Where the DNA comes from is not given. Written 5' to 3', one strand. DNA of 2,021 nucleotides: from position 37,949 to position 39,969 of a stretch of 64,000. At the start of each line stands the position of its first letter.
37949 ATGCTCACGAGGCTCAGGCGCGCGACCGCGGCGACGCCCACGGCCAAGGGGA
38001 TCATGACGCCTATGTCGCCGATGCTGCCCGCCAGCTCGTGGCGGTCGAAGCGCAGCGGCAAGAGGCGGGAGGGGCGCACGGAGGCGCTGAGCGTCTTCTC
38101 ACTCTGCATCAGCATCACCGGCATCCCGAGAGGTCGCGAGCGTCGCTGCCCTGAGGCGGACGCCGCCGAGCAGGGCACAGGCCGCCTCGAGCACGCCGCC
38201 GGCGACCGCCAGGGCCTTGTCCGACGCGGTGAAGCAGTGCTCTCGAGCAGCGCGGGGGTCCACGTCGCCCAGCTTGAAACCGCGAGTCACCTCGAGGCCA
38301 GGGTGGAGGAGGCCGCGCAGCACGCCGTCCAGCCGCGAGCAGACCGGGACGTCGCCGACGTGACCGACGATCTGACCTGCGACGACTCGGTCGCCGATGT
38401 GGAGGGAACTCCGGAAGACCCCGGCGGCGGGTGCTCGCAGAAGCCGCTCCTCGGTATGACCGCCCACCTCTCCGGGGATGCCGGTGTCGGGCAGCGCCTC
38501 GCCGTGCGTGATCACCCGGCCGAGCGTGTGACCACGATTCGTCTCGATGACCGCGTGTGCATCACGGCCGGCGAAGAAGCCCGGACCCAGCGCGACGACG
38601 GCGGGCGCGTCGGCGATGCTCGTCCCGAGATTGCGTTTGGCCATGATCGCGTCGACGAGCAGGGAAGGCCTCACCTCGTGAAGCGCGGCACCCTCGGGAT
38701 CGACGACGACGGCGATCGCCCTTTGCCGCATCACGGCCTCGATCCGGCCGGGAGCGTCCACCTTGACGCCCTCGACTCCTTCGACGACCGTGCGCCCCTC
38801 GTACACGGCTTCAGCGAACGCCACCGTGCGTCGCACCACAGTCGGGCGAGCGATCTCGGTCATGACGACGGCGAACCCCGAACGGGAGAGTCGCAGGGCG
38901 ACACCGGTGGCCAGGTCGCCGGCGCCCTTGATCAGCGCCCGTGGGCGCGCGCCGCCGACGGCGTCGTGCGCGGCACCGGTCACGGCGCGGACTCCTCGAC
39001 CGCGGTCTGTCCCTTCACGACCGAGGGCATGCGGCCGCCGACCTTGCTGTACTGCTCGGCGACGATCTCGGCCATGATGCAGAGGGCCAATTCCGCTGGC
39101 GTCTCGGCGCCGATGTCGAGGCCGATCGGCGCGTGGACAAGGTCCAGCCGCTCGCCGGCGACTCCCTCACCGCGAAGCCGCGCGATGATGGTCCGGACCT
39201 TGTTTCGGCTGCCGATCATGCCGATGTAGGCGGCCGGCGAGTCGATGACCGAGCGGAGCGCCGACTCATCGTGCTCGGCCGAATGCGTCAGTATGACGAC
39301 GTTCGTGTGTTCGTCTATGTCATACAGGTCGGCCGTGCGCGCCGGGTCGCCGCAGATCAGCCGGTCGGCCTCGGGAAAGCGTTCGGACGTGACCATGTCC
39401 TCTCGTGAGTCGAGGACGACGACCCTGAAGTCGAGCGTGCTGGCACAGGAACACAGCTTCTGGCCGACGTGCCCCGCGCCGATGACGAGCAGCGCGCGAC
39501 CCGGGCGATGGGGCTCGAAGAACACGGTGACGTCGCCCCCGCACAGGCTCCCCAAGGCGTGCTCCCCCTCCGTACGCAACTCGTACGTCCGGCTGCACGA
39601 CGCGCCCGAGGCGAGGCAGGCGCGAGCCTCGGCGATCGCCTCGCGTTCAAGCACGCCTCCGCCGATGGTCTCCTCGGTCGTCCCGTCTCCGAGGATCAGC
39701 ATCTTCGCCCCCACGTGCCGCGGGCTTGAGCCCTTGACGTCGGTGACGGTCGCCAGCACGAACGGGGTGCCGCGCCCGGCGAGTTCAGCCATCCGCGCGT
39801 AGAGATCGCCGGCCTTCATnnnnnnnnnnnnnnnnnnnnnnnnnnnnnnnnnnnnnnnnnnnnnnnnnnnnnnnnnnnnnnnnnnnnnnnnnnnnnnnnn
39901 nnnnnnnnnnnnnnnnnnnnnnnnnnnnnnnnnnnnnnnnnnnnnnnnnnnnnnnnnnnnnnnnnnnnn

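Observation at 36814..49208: Selenium-dependent molybdenum hydroxylase marker genes (yqeB, yqeC) beside two tandem three-subunit hydroxylases and a dedicated molybdate transporter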

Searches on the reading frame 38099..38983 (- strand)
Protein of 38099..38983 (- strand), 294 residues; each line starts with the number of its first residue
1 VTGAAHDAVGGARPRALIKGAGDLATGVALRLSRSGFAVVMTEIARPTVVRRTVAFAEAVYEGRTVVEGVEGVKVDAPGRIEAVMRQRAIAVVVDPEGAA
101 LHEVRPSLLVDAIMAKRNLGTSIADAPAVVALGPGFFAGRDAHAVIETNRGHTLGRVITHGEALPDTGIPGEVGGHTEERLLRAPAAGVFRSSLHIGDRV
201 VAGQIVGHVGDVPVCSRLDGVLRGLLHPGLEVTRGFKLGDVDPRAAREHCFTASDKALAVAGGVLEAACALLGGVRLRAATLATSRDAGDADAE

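Call 5: search_protein_families(library=ncbifam, proteins=[window:38099-38983:-], max_evalue=0.001)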
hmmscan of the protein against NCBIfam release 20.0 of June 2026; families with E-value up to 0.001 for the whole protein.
window:38099-38983:- (294 aa): 1 family
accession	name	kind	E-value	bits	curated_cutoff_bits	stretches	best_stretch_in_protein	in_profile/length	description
TIGR03309.1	matur_yqeB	equivalog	1.1e-105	352.7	220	1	17-268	2-253/256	selenium-dependent molybdenum cofactor biosynthesis protein YqeB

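Call 6: search_protein_families(library=pfam, proteins=[window:38099-38983:-], max_evalue=0.001)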
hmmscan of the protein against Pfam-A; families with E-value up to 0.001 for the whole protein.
window:38099-38983:- (294 aa): 0 families

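Call 9: find_encoding_contigs(protein=window:38099-38983:-, flank=10000, max_places=6)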
Protein window:38099-38983:- (294 aa): no gene with exactly this product is on record in the collection.

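Call 14: find_homologous_proteins(query=window:38099-38983:-, max_evalue=1e-20)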
Query window:38099-38983:- (294 aa): 7812 proteins with E <= 1e-20 among 8000 candidates; the best 120 are listed.
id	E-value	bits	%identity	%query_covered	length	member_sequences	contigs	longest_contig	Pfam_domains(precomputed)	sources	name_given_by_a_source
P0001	3.1e-168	577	95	100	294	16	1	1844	-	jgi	jgi:xanthine dehydrogenase accessory factor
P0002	5.1e-152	523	87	100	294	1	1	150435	-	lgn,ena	-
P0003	8.3e-151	519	87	100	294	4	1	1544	-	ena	-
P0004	4.2e-150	517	88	98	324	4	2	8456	-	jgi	-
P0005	1.3e-148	512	89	94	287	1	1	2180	-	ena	-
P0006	1.8e-146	505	84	100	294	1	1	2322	-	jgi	jgi:xanthine dehydrogenase accessory factor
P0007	5.1e-145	500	87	95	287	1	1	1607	-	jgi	jgi:xanthine dehydrogenase accessory factor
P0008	6.2e-144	497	87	94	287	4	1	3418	-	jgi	jgi:xanthine dehydrogenase accessory factor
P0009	2.6e-143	495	86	94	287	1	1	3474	-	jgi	-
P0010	3.9e-143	494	86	94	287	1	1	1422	-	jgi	jgi:xanthine dehydrogenase accessory factor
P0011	8.6e-134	464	83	95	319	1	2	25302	-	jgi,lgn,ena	jgi:xanthine dehydrogenase accessory factor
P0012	2.5e-133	462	82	95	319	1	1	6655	-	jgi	-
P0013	5.3e-129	448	79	95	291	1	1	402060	-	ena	-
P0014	8.3e-127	441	80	94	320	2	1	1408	-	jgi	jgi:xanthine dehydrogenase accessory factor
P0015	1.3e-125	437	76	97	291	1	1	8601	-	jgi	jgi:xanthine dehydrogenase accessory factor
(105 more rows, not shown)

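Call 15: find_encoding_contigs(protein=P0002, flank=10000, max_places=3)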
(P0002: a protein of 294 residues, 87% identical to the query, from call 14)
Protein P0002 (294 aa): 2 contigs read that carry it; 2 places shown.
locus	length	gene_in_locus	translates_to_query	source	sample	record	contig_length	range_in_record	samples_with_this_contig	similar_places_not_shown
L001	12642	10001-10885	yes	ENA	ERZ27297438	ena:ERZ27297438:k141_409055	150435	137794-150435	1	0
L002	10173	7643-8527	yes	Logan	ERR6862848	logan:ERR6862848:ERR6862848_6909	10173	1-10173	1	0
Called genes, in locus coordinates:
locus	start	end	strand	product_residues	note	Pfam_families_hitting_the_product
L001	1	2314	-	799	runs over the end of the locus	PF01315:Ald_Xan_dh_C, PF02738:MoCoBD_1, PF20256:MoCoBD_2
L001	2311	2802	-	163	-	PF13085:Fer2_3 (weak), PF00111:Fer2, PF01799:Fer2_2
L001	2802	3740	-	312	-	PF00941:FAD_binding_5, PF03450:CO_deh_flav_C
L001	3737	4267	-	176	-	PF00111:Fer2, PF13085:Fer2_3 (weak), PF01799:Fer2_2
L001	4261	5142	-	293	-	PF00941:FAD_binding_5, PF01565:FAD_binding_4 (weak), PF03450:CO_deh_flav_C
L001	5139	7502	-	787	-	PF01315:Ald_Xan_dh_C, PF02738:MoCoBD_1, PF20256:MoCoBD_2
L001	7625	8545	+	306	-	PF19842:YqeC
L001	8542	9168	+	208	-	PF01128:IspD, PF02348:CTP_transf_3, PF12804:NTP_transf_3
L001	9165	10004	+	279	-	PF02625:XdhC_CoxI, PF13478:XdhC_C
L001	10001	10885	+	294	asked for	-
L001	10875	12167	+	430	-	PF16983:MFS_MOT1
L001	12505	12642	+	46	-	?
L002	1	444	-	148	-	?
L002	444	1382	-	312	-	PF00941:FAD_binding_5, PF03450:CO_deh_flav_C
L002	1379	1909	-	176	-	PF00111:Fer2, PF13085:Fer2_3 (weak), PF01799:Fer2_2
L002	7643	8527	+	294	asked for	-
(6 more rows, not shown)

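Call 16: find_encoding_contigs(protein=P0013, flank=10000, max_places=3)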
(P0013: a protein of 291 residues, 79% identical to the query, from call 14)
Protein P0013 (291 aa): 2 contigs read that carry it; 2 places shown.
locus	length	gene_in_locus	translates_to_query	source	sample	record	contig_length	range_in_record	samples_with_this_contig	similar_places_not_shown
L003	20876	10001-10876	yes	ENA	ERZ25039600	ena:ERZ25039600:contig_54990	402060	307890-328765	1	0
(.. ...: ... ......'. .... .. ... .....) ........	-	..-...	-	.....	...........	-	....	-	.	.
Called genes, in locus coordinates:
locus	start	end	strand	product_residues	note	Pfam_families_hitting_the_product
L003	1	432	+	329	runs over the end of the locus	PF02310:B12-binding, PF05369:MtmB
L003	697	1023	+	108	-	-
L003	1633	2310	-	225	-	PF00440:TetR_N, PF13977:TetR_C_6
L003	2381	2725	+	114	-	-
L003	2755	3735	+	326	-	PF02729:OTCace_N, PF00185:OTCace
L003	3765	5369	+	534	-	PF01293:PEPCK_ATP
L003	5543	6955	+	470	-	PF07969:Amidohydro_3 (faint), PF01979:Amidohydro_1, PF12890:DHOase (faint)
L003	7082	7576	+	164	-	-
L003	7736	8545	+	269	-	PF19842:YqeC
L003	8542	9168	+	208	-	PF01128:IspD, PF02348:CTP_transf_3 (weak), PF12804:NTP_transf_3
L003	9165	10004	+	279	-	PF02625:XdhC_CoxI, PF13478:XdhC_C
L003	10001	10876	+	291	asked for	-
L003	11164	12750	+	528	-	PF00202:Aminotran_3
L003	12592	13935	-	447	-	PF07690:MFS_1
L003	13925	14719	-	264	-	PF00753:Lactamase_B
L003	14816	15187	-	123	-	PF09505:Dimeth_Pyl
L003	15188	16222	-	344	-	PF09505:Dimeth_Pyl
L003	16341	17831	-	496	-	PF02310:B12-binding, PF04055:Radical_SAM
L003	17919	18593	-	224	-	PF00072:Response_reg, PF08281:Sigma70_r4_2, PF00196:GerE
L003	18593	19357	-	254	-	PF07730:HisKA_3, PF02518:HATPase_c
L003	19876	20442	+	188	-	PF04892:VanZ-LLP1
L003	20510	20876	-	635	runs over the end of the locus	PF00266:Aminotran_5, PF00742:Homoserine_dh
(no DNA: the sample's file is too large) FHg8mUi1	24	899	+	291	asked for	-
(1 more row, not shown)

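Call 18: find_related_loci(query=window:38099-38983:-, collection=genome_contigs, flank=10000)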
Query window:38099-38983:- (294 aa) in genome_contigs; peptide patterns used: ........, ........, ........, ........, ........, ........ (x = any residue, [..] = any of these).
599 stretches matched a pattern (row limit reached: there are more); 356 encode a relative of the query (tblastn E <= 1e-3); the best 80 are kept; 80 distinct loci.
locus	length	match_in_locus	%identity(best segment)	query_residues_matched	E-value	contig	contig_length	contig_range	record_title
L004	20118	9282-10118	71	13-287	1e-117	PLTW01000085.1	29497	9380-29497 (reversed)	MAG: Actinomycetota bacterium isolate bog_752 73.20120700_S1D.129_contig_141059, whole genome shotgun sequence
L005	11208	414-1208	74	13-277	6e-116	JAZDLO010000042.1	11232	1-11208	MAG: bacterium isolate MEGAHIT-group-0.602 k141_11788659, whole genome shotgun sequence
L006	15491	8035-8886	73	7-291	2e-114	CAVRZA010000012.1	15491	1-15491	MAG: uncultured Actinomycetes bacterium isolate MFD05942.bin.2.346 genome assembly, contig: contig_79011, whole genome s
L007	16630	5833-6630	71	12-277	8e-116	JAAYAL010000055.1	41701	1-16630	MAG: Gaiellales bacterium isolate AS06rmzACSIP_123 362601_AS06, whole genome shotgun sequence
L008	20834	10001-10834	67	12-291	3e-112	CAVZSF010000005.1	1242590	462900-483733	MAG: uncultured Thermoleophilia bacterium isolate MFD00905.bin.1.128 genome assembly, contig: contig_20722, whole genome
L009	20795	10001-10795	70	13-277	1e-110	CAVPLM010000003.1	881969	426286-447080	MAG: uncultured Actinomycetes bacterium isolate MFD00032.bin.2.39 genome assembly, contig: contig_20456, whole genome sh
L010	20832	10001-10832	87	1-277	4e-126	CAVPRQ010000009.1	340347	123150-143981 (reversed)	MAG: uncultured Thermoleophilia bacterium isolate MFD00032.bin.2.201 genome assembly, contig: contig_18562, whole genome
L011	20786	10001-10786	70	14-275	9e-108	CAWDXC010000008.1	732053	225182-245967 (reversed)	MAG: uncultured Actinomycetes bacterium isolate MFD05942.bin.1.358 genome assembly, contig: contig_22019, whole genome s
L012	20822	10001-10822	66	13-287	4e-106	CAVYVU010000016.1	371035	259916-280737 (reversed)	MAG: uncultured Thermoleophilia bacterium isolate MFD01299.bin.2.213 genome assembly, contig: contig_61381, whole genome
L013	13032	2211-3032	65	14-283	1e-104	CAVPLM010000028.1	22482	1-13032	MAG: uncultured Actinomycetes bacterium isolate MFD00032.bin.2.39 genome assembly, contig: contig_93538, whole genome sh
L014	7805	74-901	67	2-277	5e-100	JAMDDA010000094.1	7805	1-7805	MAG: Actinomycetota bacterium isolate FK_Sedi_B_Bin.154 NODE_40606_length_7805_cov_1.25306, whole genome shotgun sequenc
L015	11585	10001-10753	64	17-267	9e-98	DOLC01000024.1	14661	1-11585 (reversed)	MAG TPA_asm: Peptococcaceae bacterium isolate UBA12545 contig_2570, whole genome shotgun sequence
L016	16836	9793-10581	61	10-271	5e-97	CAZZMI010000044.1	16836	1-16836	MAG TPA_asm: uncultured Anaerolineae bacterium isolate SRP104967_co2_36 genome assembly, contig: NODE_1639_length_16836_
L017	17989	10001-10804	61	10-279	1e-96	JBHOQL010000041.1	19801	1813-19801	MAG: Anaerolineae bacterium isolate C0_2 k141_105460, whole genome shotgun sequence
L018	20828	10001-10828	62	17-292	2e-96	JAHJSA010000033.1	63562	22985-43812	MAG: Actinomycetota bacterium isolate OS_PC_MetaG.mb.176 OS_PC_MetaG.mb.176_k141_211825, whole genome shotgun sequence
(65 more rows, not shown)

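Call 33: search_solved_structures(query=window:38099-38983:-, max_evalue=1)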
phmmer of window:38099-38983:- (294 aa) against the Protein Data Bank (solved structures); distinct sequences matched with E-value up to 1: 2.
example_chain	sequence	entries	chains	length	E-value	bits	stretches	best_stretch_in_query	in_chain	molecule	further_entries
6p62_L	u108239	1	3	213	0.22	14.5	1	11-63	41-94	Rabbit monoclonal antibody E70 kappa chain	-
7ey4_L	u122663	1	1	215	0.44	13.5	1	11-42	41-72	BD-667 L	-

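Call 52: predict_structure(alignment_id=A1)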
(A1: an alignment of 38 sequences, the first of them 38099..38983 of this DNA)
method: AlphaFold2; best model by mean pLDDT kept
length: 294 residues; sequences in the alignment: 38
mean_pLDDT: 83.6   pTM: 0.82
mean pLDDT of the five models: 83.6, 83.4, 80.4, 73.5, 70.5
residues with pLDDT >= 90: 172; 70-90: 63; 50-70: 27; < 50: 32
segments of 3 or more residues with pLDDT < 50: 1-3, 168-175, 277-294
pLDDT, mean of each block of 10 residues (from residue 1): 47 91 93 96 82 80 93 93 96 91 95 69 95 87 85 77 63 59 96 95 97 96 91 93 87 87 94 64 48 46
secondary structure, 60 per line:
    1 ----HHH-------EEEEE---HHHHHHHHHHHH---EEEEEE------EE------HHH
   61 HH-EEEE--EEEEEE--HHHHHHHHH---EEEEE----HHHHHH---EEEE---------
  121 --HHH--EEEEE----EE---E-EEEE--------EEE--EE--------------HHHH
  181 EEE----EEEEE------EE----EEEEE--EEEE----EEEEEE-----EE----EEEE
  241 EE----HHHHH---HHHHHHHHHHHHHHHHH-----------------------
elements in order: E15-19 H23-34 E38-43 H58-62 E64-67 E70-75 H78-86 E90-94 H99-104 E108-111 E128-132 E144-147 E156-158 H177-180 E181-183 E188-192 E205-209 E212-215 E220-225 E237-242 H247-251 H255-271

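Call 56: fold_search(model_id=the predicted structure, library=pdb)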
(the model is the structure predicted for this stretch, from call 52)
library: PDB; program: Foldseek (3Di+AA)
matches with E <= 10: 1945; with E <= 0.001: 11
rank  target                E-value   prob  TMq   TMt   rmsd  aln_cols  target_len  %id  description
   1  3cdx_A                4.5e-05  0.99  0.24  0.22  13.7       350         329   12  Crystal structure of succinylglutamatedesuccinylase/aspartoacylase from Rhodobacter sphaeroides (released 2008-03-11)
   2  2qj8_A                6.1e-05  0.99  0.26  0.24  13.6       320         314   13  Crystal structure of an aspartoacylase family protein (mlr6093) from mesorhizobium loti maff303099 at 2.00 A resolutio (released 2007-07-24)
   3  6twm_D                6.9e-05  0.98  0.24  0.22  14.8       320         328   11  Product bound structure of the Ectoine utilization protein EutE (DoeB) from Ruegeria pomeroyi (released 2020-05-20)
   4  3cdx_E                8.9e-05  0.97  0.24  0.22  13.0       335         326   14  Crystal structure of succinylglutamatedesuccinylase/aspartoacylase from Rhodobacter sphaeroides (released 2008-03-11)
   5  3cdx_C                9.4e-05  0.98  0.24  0.22  13.8       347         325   13  Crystal structure of succinylglutamatedesuccinylase/aspartoacylase from Rhodobacter sphaeroides (released 2008-03-11)
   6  3cdx_D                1.0e-04  0.96  0.23  0.21  15.1       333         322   16  Crystal structure of succinylglutamatedesuccinylase/aspartoacylase from Rhodobacter sphaeroides (released 2008-03-11)
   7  3cdx_B                1.5e-04  0.96  0.25  0.23  15.6       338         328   12  Crystal structure of succinylglutamatedesuccinylase/aspartoacylase from Rhodobacter sphaeroides (released 2008-03-11)
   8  6twm_A                2.0e-04  0.93  0.22  0.20  14.8       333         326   14  Product bound structure of the Ectoine utilization protein EutE (DoeB) from Ruegeria pomeroyi (released 2020-05-20)
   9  3cdx_F                3.2e-04  1.00  0.20  0.18   2.4        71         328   27  Crystal structure of succinylglutamatedesuccinylase/aspartoacylase from Rhodobacter sphaeroides (released 2008-03-11)
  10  6twm_J                3.9e-04  0.93  0.22  0.20  14.6       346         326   13  Product bound structure of the Ectoine utilization protein EutE (DoeB) from Ruegeria pomeroyi (released 2020-05-20)
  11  9lrq_A                5.0e-04  0.98  0.20  0.15  14.6       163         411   16  Indole monooxygenase from Acinetobacter baumannii (released 2025-12-10)
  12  9lrq_D                1.0e-03  0.96  0.20  0.15  10.3       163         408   16  Indole monooxygenase from Acinetobacter baumannii (released 2025-12-10)
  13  8eip_B                1.3e-03  0.72  0.23  0.19  19.1       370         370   13  Crystal structure of cyanophycin dipeptide hydrolase CphZ E251A from Acinetobacter baylyi DSM587 in complex with beta- (released 2023-03-08)
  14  9yx1_A                1.8e-03  1.00  0.20  0.12   8.0        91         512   22  Structure of the long chain acyl-CoA carboxylase complex from Mycobacterium smegmatis (released 2025-11-26)
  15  8ein_B                2.8e-03  0.66  0.18  0.15  18.2       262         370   13  Crystal structure of WT cyanophycin dipeptide hydrolase CphZ from Acinetobacter baylyi DSM587 (released 2023-03-08)
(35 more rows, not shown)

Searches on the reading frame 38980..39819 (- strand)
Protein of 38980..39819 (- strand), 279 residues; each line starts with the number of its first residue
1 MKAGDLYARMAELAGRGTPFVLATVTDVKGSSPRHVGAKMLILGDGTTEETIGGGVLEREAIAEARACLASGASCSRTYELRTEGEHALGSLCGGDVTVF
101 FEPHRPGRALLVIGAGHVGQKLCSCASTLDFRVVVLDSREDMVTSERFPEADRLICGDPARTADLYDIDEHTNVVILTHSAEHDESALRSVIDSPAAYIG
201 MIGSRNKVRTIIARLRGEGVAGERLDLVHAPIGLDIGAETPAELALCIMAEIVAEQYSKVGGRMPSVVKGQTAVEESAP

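Call 62: search_protein_families(library=ncbifam, proteins=[window:38980-39819:-], max_evalue=1e-20)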
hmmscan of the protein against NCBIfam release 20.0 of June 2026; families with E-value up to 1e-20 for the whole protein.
window:38980-39819:- (279 aa): 2 families
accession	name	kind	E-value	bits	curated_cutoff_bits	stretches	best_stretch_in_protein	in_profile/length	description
NF045664.1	XdhC_rel_AOR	equivalog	1.1e-70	238.6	350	1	99-256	186-344/346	XdhC family aldehyde oxidoreductase maturation factor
TIGR02964.1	xanthine_xdhC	equivalog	9.8e-43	146.5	161.6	1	21-253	1-246/246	xanthine dehydrogenase accessory protein XdhC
